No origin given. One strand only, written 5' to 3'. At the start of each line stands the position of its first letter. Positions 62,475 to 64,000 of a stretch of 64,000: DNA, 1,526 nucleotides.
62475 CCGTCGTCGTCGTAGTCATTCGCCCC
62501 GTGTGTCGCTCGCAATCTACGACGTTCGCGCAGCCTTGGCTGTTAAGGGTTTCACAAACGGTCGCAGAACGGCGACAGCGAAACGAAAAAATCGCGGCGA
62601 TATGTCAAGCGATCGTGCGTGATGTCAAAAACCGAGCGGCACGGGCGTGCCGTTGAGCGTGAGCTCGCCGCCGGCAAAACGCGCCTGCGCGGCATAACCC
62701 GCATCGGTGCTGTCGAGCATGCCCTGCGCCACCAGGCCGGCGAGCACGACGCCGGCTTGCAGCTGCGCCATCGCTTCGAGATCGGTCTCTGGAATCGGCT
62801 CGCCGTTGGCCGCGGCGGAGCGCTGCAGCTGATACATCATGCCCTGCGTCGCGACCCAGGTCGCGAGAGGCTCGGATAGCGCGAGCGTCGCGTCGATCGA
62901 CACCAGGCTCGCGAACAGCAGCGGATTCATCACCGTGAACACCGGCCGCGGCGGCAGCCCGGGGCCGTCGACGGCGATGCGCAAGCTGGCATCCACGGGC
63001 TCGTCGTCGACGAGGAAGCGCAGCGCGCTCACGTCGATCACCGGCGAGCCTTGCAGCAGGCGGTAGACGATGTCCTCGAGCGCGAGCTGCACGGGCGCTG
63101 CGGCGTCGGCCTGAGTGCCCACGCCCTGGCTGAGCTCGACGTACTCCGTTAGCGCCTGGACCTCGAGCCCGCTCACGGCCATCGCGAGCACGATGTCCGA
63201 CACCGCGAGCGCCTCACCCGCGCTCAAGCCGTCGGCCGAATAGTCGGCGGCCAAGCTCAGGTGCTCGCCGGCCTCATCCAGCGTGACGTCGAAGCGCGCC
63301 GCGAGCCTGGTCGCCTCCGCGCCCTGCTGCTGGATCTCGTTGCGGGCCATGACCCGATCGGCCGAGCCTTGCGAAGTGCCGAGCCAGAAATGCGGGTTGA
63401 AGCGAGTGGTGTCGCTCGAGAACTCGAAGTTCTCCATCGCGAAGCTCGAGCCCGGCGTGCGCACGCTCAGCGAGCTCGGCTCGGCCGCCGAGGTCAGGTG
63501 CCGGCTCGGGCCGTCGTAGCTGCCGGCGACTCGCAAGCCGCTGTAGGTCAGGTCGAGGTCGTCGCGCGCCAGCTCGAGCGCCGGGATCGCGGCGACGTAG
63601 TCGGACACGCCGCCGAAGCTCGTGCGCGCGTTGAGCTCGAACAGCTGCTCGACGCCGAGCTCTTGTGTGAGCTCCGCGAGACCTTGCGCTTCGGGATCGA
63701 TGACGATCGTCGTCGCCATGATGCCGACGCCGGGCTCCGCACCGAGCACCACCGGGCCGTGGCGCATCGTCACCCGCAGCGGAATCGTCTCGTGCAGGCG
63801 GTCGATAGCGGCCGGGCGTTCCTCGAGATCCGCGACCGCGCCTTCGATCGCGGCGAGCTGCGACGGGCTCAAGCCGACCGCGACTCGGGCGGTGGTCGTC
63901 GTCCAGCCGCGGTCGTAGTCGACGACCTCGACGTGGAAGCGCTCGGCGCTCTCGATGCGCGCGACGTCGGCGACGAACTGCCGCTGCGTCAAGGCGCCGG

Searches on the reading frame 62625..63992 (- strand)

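Call 7: search_protein_families(library=pfam, proteins=[window:62625-63992:-])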
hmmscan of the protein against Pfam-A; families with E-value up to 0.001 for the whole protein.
window:62625-63992:- (455 aa): 1 family
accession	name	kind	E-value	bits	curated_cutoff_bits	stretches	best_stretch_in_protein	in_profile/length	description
PF06097.16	DUF945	-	7.8e-53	180.6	26.8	1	4-453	31-459/460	Bacterial protein of unknown function (DUF945)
